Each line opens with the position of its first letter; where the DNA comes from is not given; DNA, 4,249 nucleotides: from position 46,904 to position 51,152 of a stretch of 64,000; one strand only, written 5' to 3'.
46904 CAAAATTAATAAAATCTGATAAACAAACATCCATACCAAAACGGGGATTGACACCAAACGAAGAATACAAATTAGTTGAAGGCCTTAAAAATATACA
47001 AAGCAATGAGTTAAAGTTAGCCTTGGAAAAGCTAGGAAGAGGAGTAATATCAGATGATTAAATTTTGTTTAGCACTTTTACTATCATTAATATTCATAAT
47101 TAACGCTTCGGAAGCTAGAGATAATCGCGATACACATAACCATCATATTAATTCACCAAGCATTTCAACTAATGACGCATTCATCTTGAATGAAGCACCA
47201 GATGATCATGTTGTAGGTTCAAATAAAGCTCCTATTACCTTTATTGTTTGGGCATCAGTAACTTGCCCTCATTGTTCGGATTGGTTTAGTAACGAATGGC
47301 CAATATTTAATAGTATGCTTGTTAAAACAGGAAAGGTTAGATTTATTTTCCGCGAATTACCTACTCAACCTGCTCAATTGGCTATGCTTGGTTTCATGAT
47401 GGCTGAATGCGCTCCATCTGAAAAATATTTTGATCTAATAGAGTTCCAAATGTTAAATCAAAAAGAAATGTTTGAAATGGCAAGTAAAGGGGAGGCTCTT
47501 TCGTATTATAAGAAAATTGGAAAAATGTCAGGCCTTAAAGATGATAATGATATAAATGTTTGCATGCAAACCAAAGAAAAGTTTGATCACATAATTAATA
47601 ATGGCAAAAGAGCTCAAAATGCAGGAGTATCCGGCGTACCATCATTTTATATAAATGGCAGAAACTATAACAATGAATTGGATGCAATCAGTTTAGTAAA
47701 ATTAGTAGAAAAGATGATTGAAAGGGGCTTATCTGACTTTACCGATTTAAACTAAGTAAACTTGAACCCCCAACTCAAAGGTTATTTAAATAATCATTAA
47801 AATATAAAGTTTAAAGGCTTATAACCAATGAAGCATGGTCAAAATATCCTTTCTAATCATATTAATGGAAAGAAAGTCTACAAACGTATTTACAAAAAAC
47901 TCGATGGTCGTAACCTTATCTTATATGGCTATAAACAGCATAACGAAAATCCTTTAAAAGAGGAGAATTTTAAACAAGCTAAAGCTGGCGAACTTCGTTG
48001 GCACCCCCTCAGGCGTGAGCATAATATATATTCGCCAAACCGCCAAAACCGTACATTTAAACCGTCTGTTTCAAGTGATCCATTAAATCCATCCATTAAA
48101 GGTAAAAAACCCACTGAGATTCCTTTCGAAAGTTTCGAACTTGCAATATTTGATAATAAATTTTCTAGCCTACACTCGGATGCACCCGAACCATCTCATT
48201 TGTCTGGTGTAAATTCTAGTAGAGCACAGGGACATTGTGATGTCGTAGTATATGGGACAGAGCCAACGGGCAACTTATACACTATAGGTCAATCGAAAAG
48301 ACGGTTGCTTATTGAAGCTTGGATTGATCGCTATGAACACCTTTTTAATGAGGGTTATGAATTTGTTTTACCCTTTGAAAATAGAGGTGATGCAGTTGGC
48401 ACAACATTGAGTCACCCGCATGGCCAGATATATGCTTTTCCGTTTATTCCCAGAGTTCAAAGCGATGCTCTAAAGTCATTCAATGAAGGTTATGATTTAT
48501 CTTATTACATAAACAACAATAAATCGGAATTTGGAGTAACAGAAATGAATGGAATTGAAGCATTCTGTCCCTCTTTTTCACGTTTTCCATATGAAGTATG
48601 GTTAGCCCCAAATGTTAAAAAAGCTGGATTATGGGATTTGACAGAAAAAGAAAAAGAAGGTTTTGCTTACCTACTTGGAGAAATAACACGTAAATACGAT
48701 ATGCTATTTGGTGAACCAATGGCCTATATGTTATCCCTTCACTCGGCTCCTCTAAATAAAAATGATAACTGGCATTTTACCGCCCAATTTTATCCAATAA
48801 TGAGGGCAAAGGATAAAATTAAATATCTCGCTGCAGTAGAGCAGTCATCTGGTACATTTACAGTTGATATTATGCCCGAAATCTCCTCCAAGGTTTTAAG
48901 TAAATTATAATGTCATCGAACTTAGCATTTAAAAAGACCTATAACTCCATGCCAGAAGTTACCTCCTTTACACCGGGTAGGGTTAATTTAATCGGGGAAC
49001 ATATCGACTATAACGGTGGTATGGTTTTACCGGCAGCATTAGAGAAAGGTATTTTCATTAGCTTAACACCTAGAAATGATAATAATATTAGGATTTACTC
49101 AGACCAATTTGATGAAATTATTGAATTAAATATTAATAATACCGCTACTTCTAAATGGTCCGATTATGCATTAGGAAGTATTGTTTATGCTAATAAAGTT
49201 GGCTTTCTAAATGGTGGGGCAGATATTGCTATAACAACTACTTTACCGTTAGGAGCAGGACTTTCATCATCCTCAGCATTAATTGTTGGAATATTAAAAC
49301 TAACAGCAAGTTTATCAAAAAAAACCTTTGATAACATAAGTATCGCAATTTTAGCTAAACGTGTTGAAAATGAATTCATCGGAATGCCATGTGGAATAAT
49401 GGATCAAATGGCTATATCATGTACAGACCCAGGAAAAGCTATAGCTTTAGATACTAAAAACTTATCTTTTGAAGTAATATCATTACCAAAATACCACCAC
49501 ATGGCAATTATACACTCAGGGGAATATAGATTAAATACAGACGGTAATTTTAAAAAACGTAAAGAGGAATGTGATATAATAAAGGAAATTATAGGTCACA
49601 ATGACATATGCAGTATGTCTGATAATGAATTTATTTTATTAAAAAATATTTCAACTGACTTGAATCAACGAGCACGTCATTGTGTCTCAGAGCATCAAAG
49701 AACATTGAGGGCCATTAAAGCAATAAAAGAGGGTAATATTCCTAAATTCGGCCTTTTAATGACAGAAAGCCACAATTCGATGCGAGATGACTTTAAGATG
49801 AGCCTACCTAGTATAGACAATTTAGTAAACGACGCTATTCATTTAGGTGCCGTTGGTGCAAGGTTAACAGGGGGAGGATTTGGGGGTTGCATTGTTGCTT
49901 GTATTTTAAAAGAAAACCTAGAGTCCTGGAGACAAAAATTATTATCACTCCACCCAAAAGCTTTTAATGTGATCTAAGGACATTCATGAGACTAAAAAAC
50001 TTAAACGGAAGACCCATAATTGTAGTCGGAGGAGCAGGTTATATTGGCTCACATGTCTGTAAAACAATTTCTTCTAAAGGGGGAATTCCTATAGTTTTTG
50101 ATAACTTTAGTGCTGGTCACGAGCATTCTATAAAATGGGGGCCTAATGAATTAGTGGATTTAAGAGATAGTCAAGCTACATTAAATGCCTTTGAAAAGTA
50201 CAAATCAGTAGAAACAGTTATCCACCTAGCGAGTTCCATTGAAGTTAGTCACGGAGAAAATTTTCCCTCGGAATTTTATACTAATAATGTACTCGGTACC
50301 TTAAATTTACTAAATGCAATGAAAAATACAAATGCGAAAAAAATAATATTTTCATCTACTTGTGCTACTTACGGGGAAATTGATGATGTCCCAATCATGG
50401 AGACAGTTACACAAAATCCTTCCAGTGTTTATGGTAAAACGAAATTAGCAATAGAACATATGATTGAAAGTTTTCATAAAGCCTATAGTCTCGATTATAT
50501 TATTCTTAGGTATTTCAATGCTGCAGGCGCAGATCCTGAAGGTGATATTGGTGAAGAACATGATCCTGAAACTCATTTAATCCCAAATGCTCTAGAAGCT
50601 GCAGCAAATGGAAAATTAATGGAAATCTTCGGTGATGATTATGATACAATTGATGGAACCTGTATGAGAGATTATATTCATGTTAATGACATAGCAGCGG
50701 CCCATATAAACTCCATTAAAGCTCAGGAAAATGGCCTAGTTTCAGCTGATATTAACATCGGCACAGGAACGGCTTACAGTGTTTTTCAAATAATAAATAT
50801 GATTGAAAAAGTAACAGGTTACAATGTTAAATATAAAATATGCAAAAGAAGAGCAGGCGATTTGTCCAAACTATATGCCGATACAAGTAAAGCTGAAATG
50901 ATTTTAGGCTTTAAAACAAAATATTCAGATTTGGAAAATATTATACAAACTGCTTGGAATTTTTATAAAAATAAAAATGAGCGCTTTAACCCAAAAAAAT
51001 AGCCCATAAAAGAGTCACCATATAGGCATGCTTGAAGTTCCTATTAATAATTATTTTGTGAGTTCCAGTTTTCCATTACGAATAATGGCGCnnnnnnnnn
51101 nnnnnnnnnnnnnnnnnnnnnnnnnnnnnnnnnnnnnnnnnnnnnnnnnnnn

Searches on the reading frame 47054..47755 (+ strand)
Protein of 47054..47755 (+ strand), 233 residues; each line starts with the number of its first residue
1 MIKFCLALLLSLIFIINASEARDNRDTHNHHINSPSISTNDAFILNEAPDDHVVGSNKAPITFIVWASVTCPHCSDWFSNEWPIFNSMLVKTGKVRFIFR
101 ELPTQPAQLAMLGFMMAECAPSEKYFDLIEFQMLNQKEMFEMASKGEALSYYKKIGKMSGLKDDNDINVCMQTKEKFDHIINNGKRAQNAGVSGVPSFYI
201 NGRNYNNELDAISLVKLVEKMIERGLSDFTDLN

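Call 54: search_protein_families(library=pfam, proteins=[window:47054-47755:+])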
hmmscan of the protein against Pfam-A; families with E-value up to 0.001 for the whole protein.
window:47054-47755:+ (233 aa): 1 family
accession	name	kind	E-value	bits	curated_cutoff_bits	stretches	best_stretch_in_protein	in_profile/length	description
PF13462.12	Thioredoxin_4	-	6.5e-30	104.9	23.2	1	48-219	2-164/165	Thioredoxin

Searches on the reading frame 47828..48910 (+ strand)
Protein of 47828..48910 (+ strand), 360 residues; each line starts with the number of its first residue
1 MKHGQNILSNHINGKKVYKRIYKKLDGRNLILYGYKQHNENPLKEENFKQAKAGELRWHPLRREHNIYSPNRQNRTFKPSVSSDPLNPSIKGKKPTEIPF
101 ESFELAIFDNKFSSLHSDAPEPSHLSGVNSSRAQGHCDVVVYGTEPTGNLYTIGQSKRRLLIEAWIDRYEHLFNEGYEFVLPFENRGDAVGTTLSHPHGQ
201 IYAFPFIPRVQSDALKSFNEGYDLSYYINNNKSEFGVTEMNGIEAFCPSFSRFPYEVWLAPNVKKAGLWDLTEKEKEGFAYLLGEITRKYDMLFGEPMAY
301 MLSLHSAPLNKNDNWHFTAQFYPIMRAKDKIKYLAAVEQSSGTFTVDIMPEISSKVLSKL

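Call 54: search_protein_families(library=pfam, proteins=[window:47828-48910:+])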
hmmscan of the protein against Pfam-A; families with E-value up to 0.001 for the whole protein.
window:47828-48910:+ (360 aa): 2 families
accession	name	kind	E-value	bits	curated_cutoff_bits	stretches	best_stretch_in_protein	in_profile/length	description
PF01087.27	GalP_UDP_transf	-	7.6e-17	62.8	22.1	1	105-208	75-184/184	Galactose-1-phosphate uridyl transferase, N-terminal domain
PF02744.22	GalP_UDP_tr_C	-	1.6e-10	41.4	29.2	1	244-332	39-128/165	Galactose-1-phosphate uridyl transferase, C-terminal domain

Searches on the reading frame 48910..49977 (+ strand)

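Call 54: search_protein_families(library=pfam, proteins=[window:48910-49977:+])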
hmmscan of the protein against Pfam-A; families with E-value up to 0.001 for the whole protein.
window:48910-49977:+ (355 aa): 3 families
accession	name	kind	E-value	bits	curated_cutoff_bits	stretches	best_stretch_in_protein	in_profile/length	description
PF10509.15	GalKase_gal_bdg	-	1.1e-18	66.9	23.1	1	6-52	2-47/49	Galactokinase galactose-binding signature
PF00288.32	GHMP_kinases_N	-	1.7e-16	60.7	22.3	1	95-169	12-83/87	GHMP kinases N terminal domain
PF08544.19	GHMP_kinases_C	-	8.9e-11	42.5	21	1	268-332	1-66/85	GHMP kinases C terminal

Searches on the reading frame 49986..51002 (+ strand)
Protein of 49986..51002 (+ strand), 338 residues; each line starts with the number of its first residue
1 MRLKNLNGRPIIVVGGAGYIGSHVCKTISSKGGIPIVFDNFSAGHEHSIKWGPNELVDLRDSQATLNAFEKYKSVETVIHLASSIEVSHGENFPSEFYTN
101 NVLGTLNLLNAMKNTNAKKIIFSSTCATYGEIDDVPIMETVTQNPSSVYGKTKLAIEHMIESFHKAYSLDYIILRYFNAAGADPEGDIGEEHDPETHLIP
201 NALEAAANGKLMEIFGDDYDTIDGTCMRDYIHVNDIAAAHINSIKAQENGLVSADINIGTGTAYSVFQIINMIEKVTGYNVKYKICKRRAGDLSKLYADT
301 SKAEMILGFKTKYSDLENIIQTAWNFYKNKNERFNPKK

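Call 54: search_protein_families(library=pfam, proteins=[window:49986-51002:+])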
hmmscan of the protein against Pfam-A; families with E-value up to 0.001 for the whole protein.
window:49986-51002:+ (338 aa): 7 families
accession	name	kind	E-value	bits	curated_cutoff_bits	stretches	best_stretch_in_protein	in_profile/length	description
PF01370.27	Epimerase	-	1.6e-50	172.2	20.9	1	11-259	1-240/240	NAD dependent epimerase/dehydratase family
PF16363.11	GDP_Man_Dehyd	-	5.2e-42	144.9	27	1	13-314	2-324/332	GDP-mannose 4,6 dehydratase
PF02719.21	Polysacc_synt_2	-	7e-14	52.1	20.2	1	11-181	1-173/293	Polysaccharide biosynthesis protein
PF04321.23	RmlD_sub_bind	-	2.2e-11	43.8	27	1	11-174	3-146/287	RmlD substrate binding domain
PF01073.25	3Beta_HSD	-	2.9e-11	43.4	22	1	12-160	1-157/280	3-beta hydroxysteroid dehydrogenase/isomerase family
PF07993.18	NAD_binding_4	-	2.9e-07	30.3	20.1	1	73-196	87-223/258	Male sterility protein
PF13460.12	NAD_binding_10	-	6.3e-05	23.3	27.2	1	15-176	1-143/184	NAD(P)H-binding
